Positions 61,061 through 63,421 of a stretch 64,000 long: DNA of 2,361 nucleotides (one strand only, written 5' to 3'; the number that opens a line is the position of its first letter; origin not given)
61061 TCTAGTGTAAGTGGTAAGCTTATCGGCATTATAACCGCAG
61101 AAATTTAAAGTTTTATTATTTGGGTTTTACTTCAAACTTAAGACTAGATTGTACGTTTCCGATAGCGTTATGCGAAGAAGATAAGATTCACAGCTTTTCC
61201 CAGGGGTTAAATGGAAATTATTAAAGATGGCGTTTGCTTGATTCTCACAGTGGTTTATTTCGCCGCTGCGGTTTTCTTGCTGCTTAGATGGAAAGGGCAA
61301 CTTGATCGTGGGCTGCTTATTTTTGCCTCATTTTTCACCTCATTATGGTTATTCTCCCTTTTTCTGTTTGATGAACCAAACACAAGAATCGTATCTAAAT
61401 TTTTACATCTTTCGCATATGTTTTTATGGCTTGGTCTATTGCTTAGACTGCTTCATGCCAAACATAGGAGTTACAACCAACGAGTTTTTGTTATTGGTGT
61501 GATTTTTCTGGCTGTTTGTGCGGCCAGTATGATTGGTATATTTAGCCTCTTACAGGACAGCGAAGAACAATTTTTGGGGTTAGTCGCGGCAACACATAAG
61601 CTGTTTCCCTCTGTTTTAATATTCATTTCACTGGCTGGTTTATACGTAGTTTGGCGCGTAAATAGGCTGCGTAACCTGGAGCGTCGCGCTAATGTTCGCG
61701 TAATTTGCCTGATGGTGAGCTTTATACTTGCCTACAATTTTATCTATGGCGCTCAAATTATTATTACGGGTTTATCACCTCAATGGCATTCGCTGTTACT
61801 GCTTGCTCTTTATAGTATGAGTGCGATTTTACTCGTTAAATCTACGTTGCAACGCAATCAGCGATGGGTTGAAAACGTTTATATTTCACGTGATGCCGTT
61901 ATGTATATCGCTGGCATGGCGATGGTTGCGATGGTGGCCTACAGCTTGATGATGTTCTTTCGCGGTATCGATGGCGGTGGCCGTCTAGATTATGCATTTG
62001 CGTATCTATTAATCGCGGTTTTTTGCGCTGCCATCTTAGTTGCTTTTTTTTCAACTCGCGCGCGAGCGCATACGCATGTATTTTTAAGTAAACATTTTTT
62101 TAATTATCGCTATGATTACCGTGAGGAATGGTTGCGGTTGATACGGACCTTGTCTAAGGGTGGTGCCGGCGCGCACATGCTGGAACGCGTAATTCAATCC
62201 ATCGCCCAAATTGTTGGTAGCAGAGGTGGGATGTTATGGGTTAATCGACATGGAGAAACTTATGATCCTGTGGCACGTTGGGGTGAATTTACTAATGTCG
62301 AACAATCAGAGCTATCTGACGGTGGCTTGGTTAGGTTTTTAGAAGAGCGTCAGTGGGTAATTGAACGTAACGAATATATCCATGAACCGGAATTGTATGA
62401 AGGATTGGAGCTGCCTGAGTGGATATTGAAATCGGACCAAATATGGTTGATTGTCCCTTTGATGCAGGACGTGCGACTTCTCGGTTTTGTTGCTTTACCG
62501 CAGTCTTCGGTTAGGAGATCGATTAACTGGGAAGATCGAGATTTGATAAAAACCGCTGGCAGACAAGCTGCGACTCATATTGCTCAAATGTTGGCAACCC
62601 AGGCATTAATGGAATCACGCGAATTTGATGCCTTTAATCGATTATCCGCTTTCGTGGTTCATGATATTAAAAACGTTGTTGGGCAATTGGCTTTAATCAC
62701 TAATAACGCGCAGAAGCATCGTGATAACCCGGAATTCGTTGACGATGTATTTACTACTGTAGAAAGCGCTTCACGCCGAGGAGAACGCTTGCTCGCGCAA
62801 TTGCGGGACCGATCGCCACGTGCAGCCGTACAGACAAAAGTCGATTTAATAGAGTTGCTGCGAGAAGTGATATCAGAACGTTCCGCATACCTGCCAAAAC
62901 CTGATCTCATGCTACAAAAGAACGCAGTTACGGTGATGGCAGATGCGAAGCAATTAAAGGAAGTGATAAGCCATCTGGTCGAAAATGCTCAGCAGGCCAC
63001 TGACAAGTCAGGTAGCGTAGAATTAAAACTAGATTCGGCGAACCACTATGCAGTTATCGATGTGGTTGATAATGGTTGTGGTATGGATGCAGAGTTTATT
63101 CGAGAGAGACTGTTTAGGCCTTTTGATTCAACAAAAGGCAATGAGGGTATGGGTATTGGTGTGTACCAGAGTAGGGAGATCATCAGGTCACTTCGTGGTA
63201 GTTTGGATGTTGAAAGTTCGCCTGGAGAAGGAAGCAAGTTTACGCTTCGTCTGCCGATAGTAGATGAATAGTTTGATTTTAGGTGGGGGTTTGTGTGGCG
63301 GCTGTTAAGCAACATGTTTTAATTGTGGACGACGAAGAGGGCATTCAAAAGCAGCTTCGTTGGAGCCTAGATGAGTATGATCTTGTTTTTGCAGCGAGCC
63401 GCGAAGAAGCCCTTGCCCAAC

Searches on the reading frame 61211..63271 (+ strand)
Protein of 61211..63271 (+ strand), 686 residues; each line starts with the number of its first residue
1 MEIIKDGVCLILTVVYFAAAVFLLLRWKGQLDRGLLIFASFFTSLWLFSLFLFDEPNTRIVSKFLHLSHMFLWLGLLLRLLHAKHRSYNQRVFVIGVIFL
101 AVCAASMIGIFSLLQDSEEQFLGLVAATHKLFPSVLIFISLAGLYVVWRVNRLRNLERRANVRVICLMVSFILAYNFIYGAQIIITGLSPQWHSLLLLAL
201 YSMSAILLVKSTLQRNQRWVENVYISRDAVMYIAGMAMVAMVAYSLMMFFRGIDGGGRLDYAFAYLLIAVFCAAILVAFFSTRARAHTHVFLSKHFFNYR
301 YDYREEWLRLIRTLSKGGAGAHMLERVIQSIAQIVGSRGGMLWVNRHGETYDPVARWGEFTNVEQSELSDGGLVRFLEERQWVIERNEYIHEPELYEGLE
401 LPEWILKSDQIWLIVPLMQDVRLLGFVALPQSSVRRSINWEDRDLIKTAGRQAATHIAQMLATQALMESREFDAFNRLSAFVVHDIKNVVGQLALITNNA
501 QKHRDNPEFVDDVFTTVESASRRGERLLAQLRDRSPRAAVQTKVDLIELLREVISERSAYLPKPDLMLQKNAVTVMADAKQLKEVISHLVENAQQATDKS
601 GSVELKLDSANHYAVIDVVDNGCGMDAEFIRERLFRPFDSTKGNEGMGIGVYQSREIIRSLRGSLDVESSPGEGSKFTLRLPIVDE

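Call 21: search_protein_families(library=pfam, proteins=[window:61211-63271:+], max_evalue=0.00001)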
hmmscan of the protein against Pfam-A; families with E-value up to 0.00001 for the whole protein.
window:61211-63271:+ (686 aa): 4 families
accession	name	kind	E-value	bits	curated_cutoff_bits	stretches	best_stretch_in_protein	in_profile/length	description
PF02518.31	HATPase_c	-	3.7e-21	76.1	26.4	1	578-683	2-109/111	Histidine kinase-, DNA gyrase B-, and HSP90-like ATPase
PF13185.12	GAF_2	-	3.2e-07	31.1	28.6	1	323-457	7-135/136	GAF domain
PF13492.12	GAF_3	-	4e-07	30.9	27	1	322-458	4-128/129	GAF domain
PF01590.32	GAF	-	1.1e-06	29.7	22.4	1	323-457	5-133/133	GAF domain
